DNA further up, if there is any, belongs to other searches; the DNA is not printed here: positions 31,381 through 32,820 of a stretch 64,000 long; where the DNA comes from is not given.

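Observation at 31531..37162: Non-canonical Ara4N-like aminosugar-lipid modification cluster (GT2 + YdjC/NaxD deacetylase + ArnE/F pair + SDR + DegT)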

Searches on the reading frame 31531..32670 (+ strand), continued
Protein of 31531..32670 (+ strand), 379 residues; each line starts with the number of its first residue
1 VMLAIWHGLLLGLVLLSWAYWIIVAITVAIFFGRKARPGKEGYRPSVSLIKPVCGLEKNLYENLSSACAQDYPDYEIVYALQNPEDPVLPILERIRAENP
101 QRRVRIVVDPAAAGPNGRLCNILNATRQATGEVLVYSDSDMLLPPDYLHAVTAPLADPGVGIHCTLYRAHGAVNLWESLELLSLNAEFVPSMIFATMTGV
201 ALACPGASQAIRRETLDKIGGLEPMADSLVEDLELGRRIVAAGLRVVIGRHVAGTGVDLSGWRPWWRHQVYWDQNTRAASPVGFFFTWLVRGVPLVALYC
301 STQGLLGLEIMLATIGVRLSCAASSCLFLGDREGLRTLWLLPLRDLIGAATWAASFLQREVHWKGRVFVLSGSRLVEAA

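Call 23: find_encoding_contigs(protein=P0019, flank=10000, max_places=1)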
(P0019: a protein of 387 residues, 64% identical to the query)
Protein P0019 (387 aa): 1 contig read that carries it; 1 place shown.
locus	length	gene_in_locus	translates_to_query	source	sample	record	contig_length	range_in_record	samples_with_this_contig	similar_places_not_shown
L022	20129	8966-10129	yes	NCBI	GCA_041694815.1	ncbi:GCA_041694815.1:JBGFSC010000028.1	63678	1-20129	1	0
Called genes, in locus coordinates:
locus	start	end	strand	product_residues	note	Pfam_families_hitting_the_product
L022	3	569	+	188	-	?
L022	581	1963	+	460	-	PF10396:TrmE_N, PF12631:MnmE_helical, PF01926:MMR_HSR1, PF02421:FeoB_N (weak), PF00350:Dynamin_N (faint)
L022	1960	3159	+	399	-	PF00083:Sugar_tr, PF07690:MFS_1, PF03137:OATP (weak)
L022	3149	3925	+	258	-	-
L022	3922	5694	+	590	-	PF00890:FAD_binding_2 (weak), PF01134:GIDA, PF07992:Pyr_redox_2 (weak), PF12831:FAD_oxidored, PF13932:SAM_GIDA_C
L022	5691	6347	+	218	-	PF02527:GidB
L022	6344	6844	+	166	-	-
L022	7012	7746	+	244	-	-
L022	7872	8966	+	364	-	PF13485:Peptidase_MA_2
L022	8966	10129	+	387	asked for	PF13506:Glyco_transf_21, PF00535:Glycos_transf_2, PF13641:Glyco_tranf_2_3, PF13632:Glyco_trans_2_3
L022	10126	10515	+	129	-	PF00892:EamA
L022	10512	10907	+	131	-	PF00892:EamA (faint)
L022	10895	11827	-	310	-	PF01073:3Beta_HSD, PF01370:Epimerase, PF02719:Polysacc_synt_2, PF04321:RmlD_sub_bind, PF13460:NAD_binding_10, PF16363:GDP_Man_Dehyd, PF07993:NAD_binding_4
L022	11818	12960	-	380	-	PF00155:Aminotran_1_2 (weak), PF01041:DegT_DnrJ_EryC1, PF01212:Beta_elim_lyase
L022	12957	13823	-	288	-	-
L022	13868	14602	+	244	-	-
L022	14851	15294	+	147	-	PF02381:MraZ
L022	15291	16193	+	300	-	PF01795:Methyltransf_5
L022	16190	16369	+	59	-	-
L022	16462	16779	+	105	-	PF04977:DivIC (weak)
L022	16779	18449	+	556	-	PF03717:PBP_dimer, PF00905:Transpeptidase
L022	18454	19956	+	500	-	PF01225:Mur_ligase, PF08245:Mur_ligase_M, PF02875:Mur_ligase_C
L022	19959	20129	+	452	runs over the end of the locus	PF08245:Mur_ligase_M, PF02875:Mur_ligase_C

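Call 24: find_encoding_contigs(protein=P0096, flank=10000, max_places=1)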
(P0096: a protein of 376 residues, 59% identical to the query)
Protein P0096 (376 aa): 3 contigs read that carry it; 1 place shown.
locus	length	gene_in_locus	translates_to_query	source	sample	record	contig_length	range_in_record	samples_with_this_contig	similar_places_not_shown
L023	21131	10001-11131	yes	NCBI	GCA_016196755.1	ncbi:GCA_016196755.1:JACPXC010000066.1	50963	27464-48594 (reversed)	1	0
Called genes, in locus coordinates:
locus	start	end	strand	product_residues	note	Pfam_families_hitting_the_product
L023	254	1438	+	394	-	PF02321:OEP (weak)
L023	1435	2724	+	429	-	PF25919:BSH_CusB (faint), PF00364:Biotin_lipoyl (weak), PF25954:Beta-barrel_RND_2 (weak), PF25967:RND-MFP_C, PF25975:CzcB_C, PF25989:YknX_C (weak)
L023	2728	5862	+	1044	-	PF00873:ACR_tran, PF02355:SecD_SecF_C (weak)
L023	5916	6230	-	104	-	PF06155:GBBH-like_N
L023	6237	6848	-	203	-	PF14378:PAP2_3, PF01569:PAP2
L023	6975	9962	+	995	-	PF07894:SACK1 (faint), PF11495:TrmB_EBD_N (faint), PF13090:PP_kinase_C (faint), PF13091:PLDc_2, PF00614:PLDc (faint), PF13091:PLDc_2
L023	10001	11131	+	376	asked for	PF13506:Glyco_transf_21, PF00535:Glycos_transf_2, PF13641:Glyco_tranf_2_3, PF13632:Glyco_trans_2_3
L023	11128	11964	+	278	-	PF04794:YdjC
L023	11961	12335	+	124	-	PF00892:EamA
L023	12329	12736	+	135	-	PF00892:EamA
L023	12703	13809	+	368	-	PF07690:MFS_1 (weak)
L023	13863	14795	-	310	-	PF01073:3Beta_HSD, PF01370:Epimerase, PF02719:Polysacc_synt_2, PF04321:RmlD_sub_bind, PF13460:NAD_binding_10, PF16363:GDP_Man_Dehyd, PF07993:NAD_binding_4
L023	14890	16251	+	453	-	PF03448:MgtE_N, PF00571:CBS (faint), PF01769:MgtE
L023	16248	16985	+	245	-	PF02358:Trehalose_PPase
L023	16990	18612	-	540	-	PF00128:Alpha-amylase, PF16657:Malt_amylase_C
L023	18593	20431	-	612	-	PF00982:Glyco_transf_20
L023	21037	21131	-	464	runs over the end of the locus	-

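Call 25: find_encoding_contigs(protein=P0114, flank=10000, max_places=1)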
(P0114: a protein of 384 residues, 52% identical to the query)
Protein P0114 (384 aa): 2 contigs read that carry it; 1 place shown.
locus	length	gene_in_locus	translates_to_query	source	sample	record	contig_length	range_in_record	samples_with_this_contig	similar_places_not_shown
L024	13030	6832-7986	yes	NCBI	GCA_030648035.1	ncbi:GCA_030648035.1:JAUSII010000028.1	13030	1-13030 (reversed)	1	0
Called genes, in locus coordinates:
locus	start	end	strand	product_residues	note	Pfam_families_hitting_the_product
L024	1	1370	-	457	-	PF16177:ACAS_N, PF00501:AMP-binding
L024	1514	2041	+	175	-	-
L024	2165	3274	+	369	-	PF01266:DAO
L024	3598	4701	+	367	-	PF03781:FGE-sulfatase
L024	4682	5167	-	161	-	PF04461:YajQ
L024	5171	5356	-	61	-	-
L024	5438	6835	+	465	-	PF13520:AA_permease_2, PF00324:AA_permease, PF13906:AA_permease_C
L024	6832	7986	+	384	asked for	PF13506:Glyco_transf_21, PF00535:Glycos_transf_2, PF13641:Glyco_tranf_2_3, PF13632:Glyco_trans_2_3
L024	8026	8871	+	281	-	PF04794:YdjC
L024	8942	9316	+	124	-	PF00892:EamA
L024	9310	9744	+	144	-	PF00892:EamA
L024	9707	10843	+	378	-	PF01041:DegT_DnrJ_EryC1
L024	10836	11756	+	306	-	PF01073:3Beta_HSD, PF01370:Epimerase, PF02719:Polysacc_synt_2 (weak), PF04321:RmlD_sub_bind, PF13460:NAD_binding_10, PF16363:GDP_Man_Dehyd, PF07993:NAD_binding_4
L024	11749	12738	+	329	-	PF01073:3Beta_HSD, PF01370:Epimerase, PF02719:Polysacc_synt_2, PF04321:RmlD_sub_bind (weak), PF05368:NmrA, PF13460:NAD_binding_10, PF16363:GDP_Man_Dehyd, PF07993:NAD_binding_4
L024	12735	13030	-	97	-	PF00849:PseudoU_synth_2 (weak)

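Call 28: search_protein_families(library=ncbifam, proteins=[L024:11749-12738:+, L022:12957-13823:-, L021:14661-15566:+, L024:6832-7986:+, L024:8026-8871:+, L022:8966-10129:+, L023:12703-13809:+, L024:10836-11756:+], max_evalue=1e-15)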
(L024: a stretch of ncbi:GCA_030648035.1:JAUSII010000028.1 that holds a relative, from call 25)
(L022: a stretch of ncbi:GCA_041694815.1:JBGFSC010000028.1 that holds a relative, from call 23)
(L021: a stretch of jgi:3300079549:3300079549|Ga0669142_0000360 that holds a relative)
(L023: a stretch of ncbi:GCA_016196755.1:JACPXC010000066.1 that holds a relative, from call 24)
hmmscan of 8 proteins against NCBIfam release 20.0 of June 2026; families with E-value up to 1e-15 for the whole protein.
L024:11749-12738:+ (329 aa): 9 families
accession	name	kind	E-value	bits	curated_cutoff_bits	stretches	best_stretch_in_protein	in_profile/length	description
TIGR03466.1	HpnA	hypoth_equivalog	7e-130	432.7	367.65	1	3-329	2-327/327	hopanoid-associated sugar epimerase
NF052578.1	StrlDmthSdmBMthl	equivalog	3.7e-73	247.1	600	1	4-329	3-328/328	sterol demethylase protein SdmB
NF042422.1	oxyalk_red_OleD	equivalog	7.2e-32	111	580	1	3-294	2-299/329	2-alkyl-3-oxoalkanoate reductase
NF042423.1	oxyalk_red_Shew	equivalog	1.7e-30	106.2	580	1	3-275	10-284/331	2-alkyl-3-oxoalkanoate reductase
TIGR04180.1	EDH_00030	hypoth_equivalog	1e-26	93.7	475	1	4-248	1-256/297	NAD-dependent 4,6-dehydratase LegB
TIGR01746.1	Thioester-redct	subfamily_domain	1.3e-21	77.3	213.35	1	3-174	1-197/371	thioester reductase domain-containing protein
TIGR01181.1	dTDP_gluc_dehyt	equivalog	1.8e-18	66.7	365.1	1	3-325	1-313/321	dTDP-glucose 4,6-dehydratase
TIGR01179.1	galE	equivalog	5.8e-17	61.5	262.3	1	3-166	1-170/332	UDP-glucose 4-epimerase GalE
NF005539.0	PRK07201.1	equivalog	1.7e-16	60.1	549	1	4-174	3-179/657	SDR family oxidoreductase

L022:12957-13823:- (288 aa): 0 families

L021:14661-15566:+ (301 aa): 0 families

L024:6832-7986:+ (384 aa): 1 family
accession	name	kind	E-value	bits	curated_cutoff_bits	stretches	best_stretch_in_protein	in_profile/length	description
TIGR03472.1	HpnI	equivalog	8e-89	298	310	1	4-378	5-368/373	bacteriohopanetetrol glucosamine biosynthesis glycosyltransferase HpnI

L024:8026-8871:+ (281 aa): 2 families
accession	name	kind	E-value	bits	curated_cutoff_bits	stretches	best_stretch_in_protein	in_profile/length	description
TIGR03473.1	HpnK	hypoth_equivalog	2.6e-103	345.2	232.6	1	3-277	2-281/283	hopanoid biosynthesis-associated protein HpnK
NF002559.0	PRK02134.1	equivalog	1e-45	156.2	227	1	1-276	1-248/249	chitin disaccharide deacetylase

L022:8966-10129:+ (387 aa): 1 family
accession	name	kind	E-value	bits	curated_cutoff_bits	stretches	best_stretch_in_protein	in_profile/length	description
TIGR03472.1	HpnI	equivalog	1.8e-96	323.3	310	1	16-378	9-367/373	bacteriohopanetetrol glucosamine biosynthesis glycosyltransferase HpnI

L023:12703-13809:+ (368 aa): 0 families

L024:10836-11756:+ (306 aa): 14 families
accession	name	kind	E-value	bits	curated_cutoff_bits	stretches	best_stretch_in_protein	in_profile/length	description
TIGR01181.1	dTDP_gluc_dehyt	equivalog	1.1e-43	149.5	365.1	1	3-302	1-313/321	dTDP-glucose 4,6-dehydratase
TIGR01179.1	galE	equivalog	1.7e-40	138.9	262.3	1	3-290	1-315/332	UDP-glucose 4-epimerase GalE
TIGR04180.1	EDH_00030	hypoth_equivalog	1.6e-39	135.8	475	1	4-257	1-262/297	NAD-dependent 4,6-dehydratase LegB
TIGR03466.1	HpnA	hypoth_equivalog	1.1e-29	103.3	367.65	1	3-257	2-253/327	hopanoid-associated sugar epimerase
NF007490.0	PRK10084.1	subfamily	9.1e-27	94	649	1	3-301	2-335/361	dTDP-glucose 4,6-dehydratase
NF007582.0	PRK10217.1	equivalog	8.7e-26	90.8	698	1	1-300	1-331/355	dTDP-glucose 4,6-dehydratase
NF007956.0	PRK10675.1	subfamily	1.6e-25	90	394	0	3-172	2-182/338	UDP-glucose 4-epimerase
NF042422.1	oxyalk_red_OleD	equivalog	6.3e-24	84.9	580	1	3-252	2-252/329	2-alkyl-3-oxoalkanoate reductase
NF042423.1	oxyalk_red_Shew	equivalog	5.3e-23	81.6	580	1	2-238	9-245/331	2-alkyl-3-oxoalkanoate reductase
NF047922.1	GDPFucSynFcl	equivalog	1.2e-20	74.2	500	1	3-301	4-302/308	GDP-L-fucose synthase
TIGR02197.1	heptose_epim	equivalog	1.4e-17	63.8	274.6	1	4-261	1-270/316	ADP-glyceromanno-heptose 6-epimerase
TIGR01746.1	Thioester-redct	subfamily_domain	2.7e-17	63.1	213.35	0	61-253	88-283/371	thioester reductase domain-containing protein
NF058621.1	DiazavRedAvaA7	equivalog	9.4e-17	61.6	400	1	3-231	2-229/304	3-diazoavenalumate denitrifying reductase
NF008872.0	PRK11908.1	equivalog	7.1e-16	58.2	294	0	1-303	1-338/349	bifunctional UDP-4-keto-pentose/UDP-xylose synthase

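Call 34: search_protein_families(library=pfam, proteins=[L022:12957-13823:-], max_evalue=0.001)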
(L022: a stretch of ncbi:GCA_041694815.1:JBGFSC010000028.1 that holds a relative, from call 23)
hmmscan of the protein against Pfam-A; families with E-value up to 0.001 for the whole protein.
L022:12957-13823:- (288 aa): 0 families

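Call 53: search_solved_structures(query=window:31531-32670:+, max_evalue=0.001)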
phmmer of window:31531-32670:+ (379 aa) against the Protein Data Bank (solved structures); distinct sequences matched with E-value up to 0.001: 4.
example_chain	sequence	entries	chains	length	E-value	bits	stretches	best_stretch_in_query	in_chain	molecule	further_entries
26qs_A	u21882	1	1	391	1.9e-19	73.1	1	9-253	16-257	Ceramide glucosyltransferase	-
26qf_A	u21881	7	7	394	1.9e-19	73.1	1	9-253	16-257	Ceramide glucosyltransferase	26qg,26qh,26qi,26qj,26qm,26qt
6yv7_B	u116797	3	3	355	7.5e-09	38.2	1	42-265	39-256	Glycosyl transferase, family 2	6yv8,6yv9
6yv7_A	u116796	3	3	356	7.6e-09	38.2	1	42-265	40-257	Glycosyl transferase, family 2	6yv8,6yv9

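Call 59: find_related_loci(query=A3, collection=metagenome_contigs, flank=10000)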
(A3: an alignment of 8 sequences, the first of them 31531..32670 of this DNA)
Query A3 (379 aa) in metagenome_contigs; peptide patterns used: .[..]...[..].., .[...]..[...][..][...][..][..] (x = any residue, [..] = any of these).
600 stretches matched a pattern (row limit reached: there are more); 396 encode a relative of the query (tblastn E <= 1e-3); the best 80 are kept; 80 distinct loci.
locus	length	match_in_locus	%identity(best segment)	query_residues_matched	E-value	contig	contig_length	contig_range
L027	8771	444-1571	62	1-377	5e-149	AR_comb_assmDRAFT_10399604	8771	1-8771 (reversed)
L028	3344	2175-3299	63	2-377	2e-149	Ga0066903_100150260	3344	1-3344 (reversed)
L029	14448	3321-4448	63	1-377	2e-142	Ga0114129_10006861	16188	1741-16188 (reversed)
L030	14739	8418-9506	48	20-376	5e-108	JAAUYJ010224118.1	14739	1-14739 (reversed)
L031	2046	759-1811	49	20-368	3e-107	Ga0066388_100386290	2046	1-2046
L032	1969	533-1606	45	19-371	4e-104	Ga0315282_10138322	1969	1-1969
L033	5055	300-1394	48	20-378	2e-98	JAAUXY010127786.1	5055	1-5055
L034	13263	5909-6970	47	22-371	6e-98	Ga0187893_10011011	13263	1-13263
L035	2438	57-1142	47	20-376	1e-101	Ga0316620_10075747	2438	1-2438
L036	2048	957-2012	47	23-371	5e-102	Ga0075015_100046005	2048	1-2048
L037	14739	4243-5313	46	20-371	9e-97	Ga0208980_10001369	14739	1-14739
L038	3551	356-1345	47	45-371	1e-96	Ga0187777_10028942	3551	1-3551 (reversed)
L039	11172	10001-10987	50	47-371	3e-94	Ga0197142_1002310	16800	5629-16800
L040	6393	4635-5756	43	3-371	1e-93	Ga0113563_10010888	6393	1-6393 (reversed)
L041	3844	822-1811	47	43-371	2e-94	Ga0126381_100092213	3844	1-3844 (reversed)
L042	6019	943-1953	47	45-377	2e-92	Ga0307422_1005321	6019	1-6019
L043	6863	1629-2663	47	34-371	4e-92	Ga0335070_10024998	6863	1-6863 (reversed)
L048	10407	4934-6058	40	2-371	1e-85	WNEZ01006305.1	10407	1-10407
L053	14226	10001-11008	45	36-370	5e-94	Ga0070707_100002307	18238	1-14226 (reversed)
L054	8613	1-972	42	57-376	2e-72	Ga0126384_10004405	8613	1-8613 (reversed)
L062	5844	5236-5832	49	45-243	2e-61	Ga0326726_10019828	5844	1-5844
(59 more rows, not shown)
